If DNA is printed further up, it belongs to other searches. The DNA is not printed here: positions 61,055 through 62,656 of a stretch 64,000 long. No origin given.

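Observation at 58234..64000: Cluster of three radical SAM enzymes (two cobalamin-dependent class B) with FMN-binding and polytopic membrane proteins: candidate uncharacterised modification pathway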

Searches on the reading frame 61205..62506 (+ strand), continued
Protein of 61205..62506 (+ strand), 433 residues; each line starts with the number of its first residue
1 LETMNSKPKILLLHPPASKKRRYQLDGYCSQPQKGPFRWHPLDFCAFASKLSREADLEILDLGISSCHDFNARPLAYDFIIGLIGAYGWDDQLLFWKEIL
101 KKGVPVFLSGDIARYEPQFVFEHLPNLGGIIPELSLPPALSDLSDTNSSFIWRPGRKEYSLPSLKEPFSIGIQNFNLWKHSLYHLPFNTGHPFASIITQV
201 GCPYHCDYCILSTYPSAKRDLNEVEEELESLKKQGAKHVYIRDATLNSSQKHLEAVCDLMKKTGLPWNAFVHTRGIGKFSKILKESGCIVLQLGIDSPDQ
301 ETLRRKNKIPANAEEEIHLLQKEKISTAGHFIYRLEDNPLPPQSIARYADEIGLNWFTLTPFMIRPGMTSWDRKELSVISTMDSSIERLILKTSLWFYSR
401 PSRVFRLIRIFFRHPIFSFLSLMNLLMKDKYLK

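Call 56: search_protein_families(library=ncbifam, proteins=[L088:6064-7650:-, L088:7686-8426:-, L088:11442-13121:+, L088:13114-14307:+, L088:14316-15539:+, L088:15536-16111:+, L088:16117-17385:+, L088:17382-18449:+, L088:18446-19828:+, L088:3918-5345:+], max_evalue=0.00001)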
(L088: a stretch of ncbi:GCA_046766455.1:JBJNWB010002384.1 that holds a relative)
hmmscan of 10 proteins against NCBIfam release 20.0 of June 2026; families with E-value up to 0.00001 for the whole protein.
L088:6064-7650:- (528 aa): 16 families
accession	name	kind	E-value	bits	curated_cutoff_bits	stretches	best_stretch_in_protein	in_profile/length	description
TIGR02026.1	BchE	equivalog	2.2e-38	132.4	481.35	1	57-483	40-445/497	magnesium-protoporphyrin IX monomethyl ester anaerobic oxidative cyclase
TIGR03471.1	HpnJ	equivalog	5e-28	98.2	577.6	1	95-466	83-435/472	hopanoid biosynthesis associated radical SAM protein HpnJ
TIGR04072.2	rSAM_ladder_B12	equivalog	2.2e-24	85.9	360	1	37-439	18-390/443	lipid biosynthesis B12-binding/radical SAM protein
NF038361.1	rSAM_Sden_1168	equivalog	1.2e-19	70.3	575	1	98-427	159-479/560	Sden_1168 family B12-binding radical SAM P-methyltransferase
TIGR03975.1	rSAM_ocin_1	subfamily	5e-18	64.9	281.85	1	75-349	123-383/606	RiPP maturation radical SAM C-methyltransferase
TIGR04385.1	B12_rSAM_cofa1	equivalog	1.1e-17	64.5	450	1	54-316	35-288/438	B12 lower ligand biosynthesis radical SAM protein BzaD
TIGR04479.1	bcpD_PhpK_rSAM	subfamily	6.4e-17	61.1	600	1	134-418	173-428/504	PhpK family radical SAM P-methyltransferase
NF050148.1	rSAM_ApyD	equivalog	7.6e-17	60.9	750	1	97-421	91-393/645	RiPP biosynthesis radical SAM protein ApyD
TIGR04367.1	HpnR_B12_rSAM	equivalog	9.4e-16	57.4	650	1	37-445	22-395/490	hopanoid C-3 methylase HpnR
NF033070.1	rSAM_AprD4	equivalog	1.7e-13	50.3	500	1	181-454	167-422/456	AprD4 family radical SAM diol-dehydratase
TIGR04014.1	B12_SAM_MJ_0865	equivalog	3.3e-11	42.6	360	1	113-238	72-188/434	methyl-coenzyme M reductase glutamine C-methyltransferase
NF033712.0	B12_rSAM_KedN5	subfamily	1e-10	40.5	700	1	76-230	58-215/624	KedN5 family methylcobalamin-dependent radical SAM C-methyltransferase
TIGR04013.1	B12_SAM_MJ_1487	hypoth_equivalog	4.6e-10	38.9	251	1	76-237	38-178/382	TIGR04013 family B12-binding domain/radical SAM domain-containing protein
TIGR04295.1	B12_rSAM_oligo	hypoth_equivalog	1.4e-09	37.2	400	1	111-420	103-383/422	TIGR04295 family B12-binding domain-containing radical SAM protein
TIGR04190.1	B12_SAM_Ta0216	equivalog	1.1e-08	34.2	500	1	91-298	91-299/554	TIGR04190 family B12-binding domain/radical SAM domain protein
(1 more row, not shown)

L088:7686-8426:- (246 aa): 21 families
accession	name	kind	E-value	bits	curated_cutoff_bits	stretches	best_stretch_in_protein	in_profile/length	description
NF045667.1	MTase_DVU1556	equivalog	5.8e-15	55.3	155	1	51-159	20-121/213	DVU_1556 family methyltransferase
NF047649.1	MTase_UXPK_star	exception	8.5e-14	51.2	460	1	51-160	75-184/283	methyltransferase/UXPK-star double selenoprotein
NF041536.1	ArsM_DUF2284_UU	exception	1.6e-13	49.8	575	1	52-160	75-183/459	arsenite methyltransferase/DUF2284 domain selenoprotein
NF041537.1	ArsM_AhpD_UU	exception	2.3e-13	49.7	510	1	51-160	74-183/345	arsenite methyltransferase/AhpD domain selenoprotein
TIGR01934.1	MenG_MenH_UbiE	subfamily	9.7e-13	47.9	158.35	1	43-171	28-156/223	ubiquinone/menaquinone biosynthesis methyltransferase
NF001243.0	PRK00216.1-4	equivalog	7e-11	41.9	235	1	50-159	44-153/237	demethylmenaquinone methyltransferase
TIGR02752.1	MenG_heptapren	equivalog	7.7e-11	42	419.85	1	42-160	33-154/231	demethylmenaquinone methyltransferase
NF001244.0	PRK00216.1-5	equivalog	1.4e-10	40.8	216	1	47-159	41-155/236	bifunctional demethylmenaquinone methyltransferase/2-methoxy-6-polyprenyl-1,4-benzoquinol methylase UbiE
TIGR02072.1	BioC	equivalog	1.8e-10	41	184.95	1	54-156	35-131/244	malonyl-ACP O-methyltransferase BioC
NF045825.1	FAmtase_mtf2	equivalog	1.6e-09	37.4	400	1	53-157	58-158/248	fatty-acid O-methyltransferase Mtf2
NF043040.1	corrin_prot_MT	hypoth_equivalog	2.4e-09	37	180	1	28-163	15-153/216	corrinoid protein-associated methyltransferase CpaM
NF008823.0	PRK11873.1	subfamily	2.8e-09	36.8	263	1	50-159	74-183/272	arsenite methyltransferase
NF001241.0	PRK00216.1-2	equivalog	4.3e-09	36.3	327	1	49-158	47-148/231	demethylmenaquinone methyltransferase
NF052510.1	methyltran_MpqE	exception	2.5e-08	33.6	335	1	42-159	34-153/234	methyl-plastoquinone biosynthesis methyltransferase MpqE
NF045823.1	PthPhpthDimycoMt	equivalog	7e-08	31.9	300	1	54-156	67-165/256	phthiotriol/phenolphthiotriol dimycocerosates methyltransferase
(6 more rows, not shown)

L088:11442-13121:+ (559 aa): 13 families
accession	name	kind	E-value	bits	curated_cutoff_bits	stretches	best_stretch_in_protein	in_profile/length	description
TIGR04190.1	B12_SAM_Ta0216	equivalog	3.8e-50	171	500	1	26-450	35-445/554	TIGR04190 family B12-binding domain/radical SAM domain protein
TIGR04367.1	HpnR_B12_rSAM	equivalog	7.2e-16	57.8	650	1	26-162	20-153/490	hopanoid C-3 methylase HpnR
NF033712.0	B12_rSAM_KedN5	subfamily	5.9e-15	54.5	700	1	79-170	72-164/624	KedN5 family methylcobalamin-dependent radical SAM C-methyltransferase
TIGR03975.1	rSAM_ocin_1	subfamily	1.9e-13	49.8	281.85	1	60-314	118-346/606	RiPP maturation radical SAM C-methyltransferase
TIGR02026.1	BchE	equivalog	7.5e-13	48.1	481.35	1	94-179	86-171/497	magnesium-protoporphyrin IX monomethyl ester anaerobic oxidative cyclase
TIGR03471.1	HpnJ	equivalog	2e-10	40.2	577.6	1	88-285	85-252/472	hopanoid biosynthesis associated radical SAM protein HpnJ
NF050148.1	rSAM_ApyD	equivalog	2.5e-09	36.1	750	0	88-165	91-168/645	RiPP biosynthesis radical SAM protein ApyD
NF038361.1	rSAM_Sden_1168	equivalog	2.8e-09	36.1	575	1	41-243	110-300/560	Sden_1168 family B12-binding radical SAM P-methyltransferase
TIGR04385.1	B12_rSAM_cofa1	equivalog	5.7e-09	35.7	450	0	230-412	200-369/438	B12 lower ligand biosynthesis radical SAM protein BzaD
TIGR04072.2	rSAM_ladder_B12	equivalog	1.3e-08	33.9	360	0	226-310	181-260/443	lipid biosynthesis B12-binding/radical SAM protein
TIGR04013.1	B12_SAM_MJ_1487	hypoth_equivalog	1.9e-08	33.6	251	0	77-159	46-127/382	TIGR04013 family B12-binding domain/radical SAM domain-containing protein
TIGR04014.1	B12_SAM_MJ_0865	equivalog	3.3e-06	26.1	360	0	67-197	35-164/434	methyl-coenzyme M reductase glutamine C-methyltransferase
TIGR04479.1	bcpD_PhpK_rSAM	subfamily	8.3e-06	24.4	600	0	345-441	351-441/504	PhpK family radical SAM P-methyltransferase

L088:13114-14307:+ (397 aa): 19 families
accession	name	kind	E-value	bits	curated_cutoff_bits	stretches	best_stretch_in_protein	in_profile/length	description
TIGR02660.1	nifV_homocitr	equivalog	1.6e-84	284.3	462.9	1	9-359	3-352/365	homocitrate synthase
NF002085.0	PRK00915.1-2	subfamily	3.6e-75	253.6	517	1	8-382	14-387/504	2-isopropylmalate synthase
TIGR02090.1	LEU1_arch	subfamily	2.2e-70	237.6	484.75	1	10-357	3-349/363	isopropylmalate/citramalate/homocitrate synthases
NF002086.0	PRK00915.1-3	equivalog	1e-62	212.3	532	1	9-372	8-382/516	2-isopropylmalate synthase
NF041069.1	IPMS_Sufob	equivalog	2.1e-61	208.3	600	1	10-357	3-351/371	isopropylmalate synthase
NF002087.0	PRK00915.1-4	equivalog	1.1e-56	192.4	729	1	9-360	8-371/516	2-isopropylmalate synthase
TIGR02146.1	LysS_fung_arch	equivalog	4.2e-55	187.4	413.55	1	10-348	1-338/344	homocitrate synthase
TIGR00973.1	leuA_bact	equivalog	6.6e-54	183.2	598.7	1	10-360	4-365/494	2-isopropylmalate synthase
NF002088.0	PRK00915.1-5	equivalog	2.2e-52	178.2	697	1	10-370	6-377/514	2-isopropylmalate synthase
NF002084.0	PRK00915.1-1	equivalog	1e-45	156.3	748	1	9-359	6-367/523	2-isopropylmalate synthase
NF042434.1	IPMS_Lepto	equivalog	1.9e-38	132.4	500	1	8-357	6-371/374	2-isopropylmalate synthase LeuA2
TIGR00977.1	citramal_synth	equivalog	5.6e-35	120.6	450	1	10-339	4-347/526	citramalate synthase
NF042433.1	CitmalDyn_Leptosp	equivalog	4.9e-32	111.2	950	1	6-355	6-364/514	(R)-citramalate synthase CimA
NF006049.0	PRK08195.1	subfamily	1.4e-18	67.1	229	1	124-267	124-267/344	4-hyroxy-2-oxovalerate/4-hydroxy-2-oxopentanoic acid aldolase,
TIGR03217.1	4OH_2_O_val_ald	equivalog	7.2e-18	64.9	286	1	126-266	121-261/334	4-hydroxy-2-oxovalerate aldolase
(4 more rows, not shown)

L088:14316-15539:+ (407 aa): 19 families
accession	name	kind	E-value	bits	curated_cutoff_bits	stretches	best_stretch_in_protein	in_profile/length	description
NF001614.1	PRK00402.1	subfamily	2.1e-104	349.5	385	1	8-402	6-415/415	aconitase/3-isopropylmalate dehydratase large subunit family protein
TIGR01343.1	hacA_fam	subfamily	8.5e-101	337.5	385.7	1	22-402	18-412/412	homoaconitate hydratase family protein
TIGR02086.1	IPMI_arch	subfamily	7.8e-100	334.5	410.15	1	22-403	19-411/411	3-isopropylmalate dehydratase/homoaconitate hydratase family large subunit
NF040615.1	HacA_Meth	equivalog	6.5e-83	278.8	550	2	236-400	253-417/419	homoaconitase large subunit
TIGR02083.1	LEU2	equivalog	1.4e-79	268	610.65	1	51-404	50-419/419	3-isopropylmalate dehydratase large subunit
NF005558.0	PRK07229.1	equivalog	5.7e-62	210.2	612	1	4-405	4-416/647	aconitate hydratase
NF009116.0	PRK12466.1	subfamily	1.6e-56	191.8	531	2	267-405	332-469/472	3-isopropylmalate dehydratase large subunit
TIGR01342.1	acon_putative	hypoth_equivalog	1.7e-53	181.8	719.15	1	98-405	94-413/655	putative aconitate hydratase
NF004016.0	PRK05478.1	subfamily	1.5e-47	162.2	510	2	270-404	333-466/468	3-isopropylmalate dehydratase large subunit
TIGR00139.1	h_aconitase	equivalog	1.5e-42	145.9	529.9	2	235-403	278-456/709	homoaconitase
TIGR00170.1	leuC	equivalog_domain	1.1e-36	126.4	560.25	2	275-398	337-460/466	3-isopropylmalate dehydratase large subunit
TIGR01340.1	aconitase_mito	equivalog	2.5e-23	82.3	825.35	2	97-227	132-260/745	aconitate hydratase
NF008503.0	PRK11413.1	equivalog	5.4e-21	74.2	641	2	276-399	351-474/753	hydratase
NF006690.0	PRK09238.1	equivalog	1.6e-19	69.4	782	1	228-404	643-817/852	bifunctional aconitate hydratase 2/2-methylisocitrate dehydratase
TIGR00117.1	acnB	equivalog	1.7e-15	55.9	1287.2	1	227-404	641-815/844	bifunctional aconitate hydratase 2/2-methylisocitrate dehydratase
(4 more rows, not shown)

L088:15536-16111:+ (191 aa): 11 families
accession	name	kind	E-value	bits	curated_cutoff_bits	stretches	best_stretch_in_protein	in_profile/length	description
TIGR02087.1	LEUD_arch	subfamily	6e-20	71.6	108.95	1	79-184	49-154/157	LeuD/DmdB family oxidoreductase small subunit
TIGR02084.1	leud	equivalog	5.3e-18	65.2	245.85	1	79-184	49-154/156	3-isopropylmalate dehydratase small subunit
NF040625.1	HacB2_Meth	equivalog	2.1e-16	59.8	230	1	79-181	54-153/161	homoaconitase small subunit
NF040604.2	HacB_Meth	equivalog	1e-14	54.7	230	1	79-182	53-155/159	homoaconitase small subunit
NF010629.0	PRK14023.1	equivalog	4.3e-14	52.7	229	1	79-183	51-153/166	homoaconitate hydratase small subunit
NF002458.0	PRK01641.1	subfamily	5.8e-12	45.6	167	1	79-133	69-123/202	3-isopropylmalate dehydratase small subunit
TIGR00139.1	h_aconitase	equivalog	1.2e-09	37.1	529.9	1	79-140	583-644/709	homoaconitase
NF005558.0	PRK07229.1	equivalog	3.4e-08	32.5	612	1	77-136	524-585/647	aconitate hydratase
TIGR01342.1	acon_putative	hypoth_equivalog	8.5e-08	30.8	719.15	1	79-164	529-616/655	putative aconitate hydratase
TIGR00171.1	leuD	equivalog_domain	7.8e-07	29.1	116.25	1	79-133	71-125/188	3-isopropylmalate dehydratase small subunit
NF006757.0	PRK09277.1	subfamily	9.7e-06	23.5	686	0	79-134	759-814/888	aconitate hydratase AcnA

L088:16117-17385:+ (422 aa): 7 families
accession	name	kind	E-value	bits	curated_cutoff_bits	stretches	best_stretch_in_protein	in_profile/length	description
TIGR03140.1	AhpF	equivalog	9.3e-14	50.8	502.9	1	8-123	212-322/515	alkyl hydroperoxide reductase subunit F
TIGR01292.1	TRX_reduct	equivalog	3e-13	49.2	343.45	1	10-125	2-113/300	thioredoxin-disulfide reductase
TIGR01350.1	lipoamide_DH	equivalog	1.7e-08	33.6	408.8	0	265-314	280-329/461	dihydrolipoyl dehydrogenase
NF003585.0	PRK05249.1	equivalog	1.3e-07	30.7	465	0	267-317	286-336/464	Si-specific NAD(P)(+) transhydrogenase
NF005883.0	PRK07845.1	equivalog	1.8e-06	27.3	479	0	265-312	285-332/466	NAD(P)H-quinone dehydrogenase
TIGR02053.1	MerA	equivalog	4.6e-06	25.9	454.45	0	103-316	119-330/465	mercury(II) reductase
TIGR03143.1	AhpF_homolog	hypoth_equivalog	6e-06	25.1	687.65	0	9-124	5-114/555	putative alkyl hydroperoxide reductase F subunit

L088:17382-18449:+ (355 aa): 1 family
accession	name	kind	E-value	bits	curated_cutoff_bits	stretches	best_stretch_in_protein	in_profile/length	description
NF052244.1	LCFA_lig_LuxE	equivalog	2.4e-10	39.9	550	1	165-346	178-363/367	long-chain-fatty-acid--protein ligase LuxE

L088:18446-19828:+ (460 aa): 1 family
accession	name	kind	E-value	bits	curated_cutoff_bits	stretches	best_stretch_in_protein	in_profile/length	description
NF052251.1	LCFA_red_LuxC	equivalog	1.2e-23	83.4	750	1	107-448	114-448/478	long-chain-fatty-acyl-CoA reductase LuxC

L088:3918-5345:+ (475 aa): 0 families

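Call 61: search_protein_representatives(alignment_id=A2)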
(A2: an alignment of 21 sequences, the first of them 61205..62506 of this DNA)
Query: 21 sequences, 426 profile positions. Proteins with E-value up to 0.001 (for the whole library): 31081; up to 1e-10: 10579; up to 1e-30: 372. The best 150 are listed.
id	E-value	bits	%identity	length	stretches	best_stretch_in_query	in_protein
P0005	4.9e-200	680.7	-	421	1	2-417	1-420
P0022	1.7e-174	596.6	-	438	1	1-424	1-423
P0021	4.0e-168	575.6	-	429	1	5-416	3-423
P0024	7.3e-140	482.5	-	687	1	3-422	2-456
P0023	2.7e-139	480.6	-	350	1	4-347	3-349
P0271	2.1e-80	286.6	-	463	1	1-404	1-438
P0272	7.7e-72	258.4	-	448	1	5-408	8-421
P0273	5.7e-63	229.1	-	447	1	6-374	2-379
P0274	2.3e-61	223.9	-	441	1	3-408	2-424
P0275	2.6e-59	217.1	-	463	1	5-419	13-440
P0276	1.6e-57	211.2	-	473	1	4-376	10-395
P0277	2.0e-57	210.8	-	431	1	4-414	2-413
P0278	5.0e-57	209.6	-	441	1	3-408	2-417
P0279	8.3e-57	208.8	-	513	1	5-368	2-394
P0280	9.7e-57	208.6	-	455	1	8-375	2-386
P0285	1.9e-54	201.1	-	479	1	5-350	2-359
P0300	2.9e-52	193.9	-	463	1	3-407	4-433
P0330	4.2e-49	183.5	-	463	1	3-368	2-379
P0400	1.0e-44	169.0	-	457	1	5-367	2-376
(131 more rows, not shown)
